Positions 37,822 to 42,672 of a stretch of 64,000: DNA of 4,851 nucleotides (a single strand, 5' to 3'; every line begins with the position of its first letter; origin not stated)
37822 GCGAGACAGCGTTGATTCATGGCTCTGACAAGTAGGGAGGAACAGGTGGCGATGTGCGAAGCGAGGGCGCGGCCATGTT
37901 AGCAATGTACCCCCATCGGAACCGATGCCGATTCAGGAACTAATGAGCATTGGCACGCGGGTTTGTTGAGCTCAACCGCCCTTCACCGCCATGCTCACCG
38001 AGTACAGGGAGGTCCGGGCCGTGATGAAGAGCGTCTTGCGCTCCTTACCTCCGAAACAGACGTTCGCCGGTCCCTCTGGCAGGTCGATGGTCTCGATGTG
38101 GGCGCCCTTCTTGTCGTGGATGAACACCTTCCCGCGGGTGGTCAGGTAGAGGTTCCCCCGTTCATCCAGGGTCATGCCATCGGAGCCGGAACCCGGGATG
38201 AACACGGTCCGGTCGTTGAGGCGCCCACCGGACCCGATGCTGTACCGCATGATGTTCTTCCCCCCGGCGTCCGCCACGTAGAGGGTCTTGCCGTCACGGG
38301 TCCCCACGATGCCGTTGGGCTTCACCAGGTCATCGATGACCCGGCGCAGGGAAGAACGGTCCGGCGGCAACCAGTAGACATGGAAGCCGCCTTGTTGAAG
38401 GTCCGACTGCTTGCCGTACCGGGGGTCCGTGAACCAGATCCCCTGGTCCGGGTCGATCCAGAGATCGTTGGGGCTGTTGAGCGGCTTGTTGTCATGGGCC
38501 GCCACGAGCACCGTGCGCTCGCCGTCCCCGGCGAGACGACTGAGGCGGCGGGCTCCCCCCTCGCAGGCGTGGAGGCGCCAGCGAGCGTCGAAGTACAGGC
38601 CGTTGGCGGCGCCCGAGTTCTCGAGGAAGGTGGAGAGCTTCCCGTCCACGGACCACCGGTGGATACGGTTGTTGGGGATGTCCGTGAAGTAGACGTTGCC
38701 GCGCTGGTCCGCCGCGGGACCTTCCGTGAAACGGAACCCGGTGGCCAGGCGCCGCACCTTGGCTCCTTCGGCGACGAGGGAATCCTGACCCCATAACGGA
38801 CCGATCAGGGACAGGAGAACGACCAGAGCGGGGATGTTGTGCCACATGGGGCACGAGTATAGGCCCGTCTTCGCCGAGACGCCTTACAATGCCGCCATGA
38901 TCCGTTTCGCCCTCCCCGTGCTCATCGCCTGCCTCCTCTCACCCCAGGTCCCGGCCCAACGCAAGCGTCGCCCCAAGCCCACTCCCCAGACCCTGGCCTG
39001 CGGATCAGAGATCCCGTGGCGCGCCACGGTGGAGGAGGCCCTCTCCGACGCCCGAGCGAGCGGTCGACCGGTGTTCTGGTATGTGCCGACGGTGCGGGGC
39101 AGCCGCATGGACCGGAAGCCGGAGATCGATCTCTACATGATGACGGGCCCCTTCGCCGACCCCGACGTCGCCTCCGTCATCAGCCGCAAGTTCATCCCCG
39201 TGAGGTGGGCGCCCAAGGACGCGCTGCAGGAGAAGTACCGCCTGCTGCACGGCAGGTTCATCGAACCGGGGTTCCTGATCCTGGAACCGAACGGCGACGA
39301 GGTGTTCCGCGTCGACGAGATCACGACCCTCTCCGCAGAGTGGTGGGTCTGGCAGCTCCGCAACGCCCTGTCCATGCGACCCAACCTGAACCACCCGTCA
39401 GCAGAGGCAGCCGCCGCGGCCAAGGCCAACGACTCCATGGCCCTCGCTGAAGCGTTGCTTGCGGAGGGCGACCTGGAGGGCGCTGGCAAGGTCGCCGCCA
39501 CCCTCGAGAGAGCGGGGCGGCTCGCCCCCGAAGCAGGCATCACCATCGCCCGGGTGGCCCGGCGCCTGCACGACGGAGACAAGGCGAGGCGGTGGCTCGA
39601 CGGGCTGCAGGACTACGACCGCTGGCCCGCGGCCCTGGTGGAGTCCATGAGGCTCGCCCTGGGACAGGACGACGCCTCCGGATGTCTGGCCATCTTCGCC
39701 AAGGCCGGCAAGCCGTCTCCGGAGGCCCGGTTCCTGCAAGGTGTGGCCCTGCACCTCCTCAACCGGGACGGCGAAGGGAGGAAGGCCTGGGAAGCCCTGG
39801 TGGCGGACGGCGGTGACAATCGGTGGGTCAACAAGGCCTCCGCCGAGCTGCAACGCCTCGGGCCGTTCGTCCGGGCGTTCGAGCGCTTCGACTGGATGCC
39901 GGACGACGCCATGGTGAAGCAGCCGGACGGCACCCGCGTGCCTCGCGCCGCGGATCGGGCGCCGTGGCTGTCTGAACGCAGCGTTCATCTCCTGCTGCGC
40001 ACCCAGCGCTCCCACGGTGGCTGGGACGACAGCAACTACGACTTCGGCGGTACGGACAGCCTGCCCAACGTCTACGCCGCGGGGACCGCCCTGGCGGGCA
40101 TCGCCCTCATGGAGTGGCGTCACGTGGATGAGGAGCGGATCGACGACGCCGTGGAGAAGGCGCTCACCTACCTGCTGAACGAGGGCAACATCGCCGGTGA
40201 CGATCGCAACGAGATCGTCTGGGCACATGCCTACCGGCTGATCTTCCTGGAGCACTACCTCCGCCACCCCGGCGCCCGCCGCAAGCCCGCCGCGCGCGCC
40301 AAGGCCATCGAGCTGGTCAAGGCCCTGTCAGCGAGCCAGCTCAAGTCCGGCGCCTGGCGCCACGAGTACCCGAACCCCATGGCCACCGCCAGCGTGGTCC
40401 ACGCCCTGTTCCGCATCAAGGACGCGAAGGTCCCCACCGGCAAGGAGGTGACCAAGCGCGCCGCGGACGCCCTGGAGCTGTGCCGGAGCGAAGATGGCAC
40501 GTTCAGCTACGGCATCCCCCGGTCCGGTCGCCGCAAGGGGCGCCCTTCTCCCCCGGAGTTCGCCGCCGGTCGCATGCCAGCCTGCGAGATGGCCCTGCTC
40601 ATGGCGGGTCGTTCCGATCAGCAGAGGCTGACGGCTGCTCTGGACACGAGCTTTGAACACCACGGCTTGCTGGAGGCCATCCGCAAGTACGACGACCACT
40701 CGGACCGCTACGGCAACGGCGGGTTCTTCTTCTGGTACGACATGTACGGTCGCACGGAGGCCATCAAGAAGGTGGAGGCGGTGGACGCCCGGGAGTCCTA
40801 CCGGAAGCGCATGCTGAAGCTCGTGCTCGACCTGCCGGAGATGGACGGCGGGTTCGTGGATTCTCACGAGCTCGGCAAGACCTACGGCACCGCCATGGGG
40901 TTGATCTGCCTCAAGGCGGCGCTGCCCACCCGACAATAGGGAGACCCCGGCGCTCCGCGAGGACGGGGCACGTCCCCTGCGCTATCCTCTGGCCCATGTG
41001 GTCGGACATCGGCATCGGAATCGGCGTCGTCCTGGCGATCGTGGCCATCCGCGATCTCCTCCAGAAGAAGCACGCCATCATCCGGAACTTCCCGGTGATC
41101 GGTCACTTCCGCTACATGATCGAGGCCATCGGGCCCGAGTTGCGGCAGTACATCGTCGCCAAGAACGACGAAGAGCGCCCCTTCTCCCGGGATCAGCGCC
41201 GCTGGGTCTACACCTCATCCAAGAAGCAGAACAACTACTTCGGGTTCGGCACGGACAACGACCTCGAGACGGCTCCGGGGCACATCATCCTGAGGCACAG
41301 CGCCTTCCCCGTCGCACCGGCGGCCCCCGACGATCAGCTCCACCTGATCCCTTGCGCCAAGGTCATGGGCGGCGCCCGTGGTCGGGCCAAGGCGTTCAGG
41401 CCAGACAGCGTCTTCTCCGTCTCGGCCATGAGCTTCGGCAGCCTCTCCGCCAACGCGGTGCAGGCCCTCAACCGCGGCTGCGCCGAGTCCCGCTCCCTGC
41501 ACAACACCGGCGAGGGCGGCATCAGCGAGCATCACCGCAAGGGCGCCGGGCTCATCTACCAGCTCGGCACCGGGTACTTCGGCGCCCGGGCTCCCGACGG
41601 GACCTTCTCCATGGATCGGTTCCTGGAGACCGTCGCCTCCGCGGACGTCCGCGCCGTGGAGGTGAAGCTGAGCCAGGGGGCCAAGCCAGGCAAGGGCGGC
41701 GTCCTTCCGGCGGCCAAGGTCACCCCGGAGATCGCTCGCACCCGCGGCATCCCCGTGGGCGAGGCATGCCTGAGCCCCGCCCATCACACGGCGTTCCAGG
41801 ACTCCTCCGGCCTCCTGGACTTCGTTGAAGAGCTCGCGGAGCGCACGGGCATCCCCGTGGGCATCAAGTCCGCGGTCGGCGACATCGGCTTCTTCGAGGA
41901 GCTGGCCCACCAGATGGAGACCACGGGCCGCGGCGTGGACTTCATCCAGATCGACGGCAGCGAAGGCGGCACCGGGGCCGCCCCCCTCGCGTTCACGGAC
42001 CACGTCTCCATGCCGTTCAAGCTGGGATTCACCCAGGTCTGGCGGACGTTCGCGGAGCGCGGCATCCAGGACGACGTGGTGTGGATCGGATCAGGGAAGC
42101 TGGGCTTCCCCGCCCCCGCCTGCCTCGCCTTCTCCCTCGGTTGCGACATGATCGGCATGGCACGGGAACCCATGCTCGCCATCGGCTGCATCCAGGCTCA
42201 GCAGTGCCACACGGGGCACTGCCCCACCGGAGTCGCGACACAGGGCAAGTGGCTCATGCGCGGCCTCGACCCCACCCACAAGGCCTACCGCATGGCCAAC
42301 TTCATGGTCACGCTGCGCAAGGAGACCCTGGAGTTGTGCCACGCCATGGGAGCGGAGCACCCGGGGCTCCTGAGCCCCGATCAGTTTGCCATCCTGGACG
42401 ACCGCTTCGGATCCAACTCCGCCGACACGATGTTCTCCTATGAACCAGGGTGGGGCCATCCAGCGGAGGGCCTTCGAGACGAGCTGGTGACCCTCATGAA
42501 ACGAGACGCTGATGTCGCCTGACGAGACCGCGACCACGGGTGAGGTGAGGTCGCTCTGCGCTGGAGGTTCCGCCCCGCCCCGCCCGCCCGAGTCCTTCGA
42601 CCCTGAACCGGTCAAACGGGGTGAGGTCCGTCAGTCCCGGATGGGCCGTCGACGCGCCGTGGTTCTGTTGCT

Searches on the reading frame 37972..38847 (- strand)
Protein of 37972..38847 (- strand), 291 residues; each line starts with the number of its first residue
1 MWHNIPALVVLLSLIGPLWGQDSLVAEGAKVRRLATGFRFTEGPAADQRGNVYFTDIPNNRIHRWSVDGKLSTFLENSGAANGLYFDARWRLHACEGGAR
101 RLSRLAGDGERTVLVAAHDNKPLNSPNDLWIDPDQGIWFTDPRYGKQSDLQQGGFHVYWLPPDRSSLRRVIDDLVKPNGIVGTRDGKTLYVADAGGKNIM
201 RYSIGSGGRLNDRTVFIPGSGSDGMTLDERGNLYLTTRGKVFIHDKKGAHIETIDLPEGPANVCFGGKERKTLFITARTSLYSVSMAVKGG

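Call 43: search_protein_families(library=pfam, proteins=[window:37972-38847:-], max_evalue=0.00001)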
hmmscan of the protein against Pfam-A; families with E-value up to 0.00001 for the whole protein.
window:37972-38847:- (291 aa): 2 families
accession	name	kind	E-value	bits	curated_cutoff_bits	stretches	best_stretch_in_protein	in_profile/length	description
PF08450.18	SGL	-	1.8e-43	149.4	26.3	1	40-277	1-244/246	SMP-30/Gluconolactonase/LRE-like region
PF01731.26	Arylesterase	-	2.5e-06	28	21.3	0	164-203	43-82/86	Arylesterase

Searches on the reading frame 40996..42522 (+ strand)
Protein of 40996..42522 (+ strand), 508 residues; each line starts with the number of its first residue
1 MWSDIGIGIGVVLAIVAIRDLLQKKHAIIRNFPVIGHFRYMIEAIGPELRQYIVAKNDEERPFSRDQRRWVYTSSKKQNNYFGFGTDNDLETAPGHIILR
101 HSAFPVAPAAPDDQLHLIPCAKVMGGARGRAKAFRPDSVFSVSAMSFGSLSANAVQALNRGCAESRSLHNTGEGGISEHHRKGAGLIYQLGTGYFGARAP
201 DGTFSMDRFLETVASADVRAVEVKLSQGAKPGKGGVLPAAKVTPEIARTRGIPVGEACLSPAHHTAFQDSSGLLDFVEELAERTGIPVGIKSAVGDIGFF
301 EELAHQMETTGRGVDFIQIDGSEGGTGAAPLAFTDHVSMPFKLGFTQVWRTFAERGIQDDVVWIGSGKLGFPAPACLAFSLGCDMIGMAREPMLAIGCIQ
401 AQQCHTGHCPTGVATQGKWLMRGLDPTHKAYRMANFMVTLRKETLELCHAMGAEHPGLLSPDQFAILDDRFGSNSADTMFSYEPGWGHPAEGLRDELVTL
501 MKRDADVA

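Call 44: search_protein_families(library=pfam, proteins=[window:40996-42522:+], max_evalue=0.00001)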
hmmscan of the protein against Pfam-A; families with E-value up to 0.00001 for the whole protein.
window:40996-42522:+ (508 aa): 1 family
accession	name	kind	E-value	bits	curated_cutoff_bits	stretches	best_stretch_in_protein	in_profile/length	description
PF01645.23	Glu_synthase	-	4.8e-77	260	20.4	1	135-453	64-368/369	Conserved region in glutamate synthase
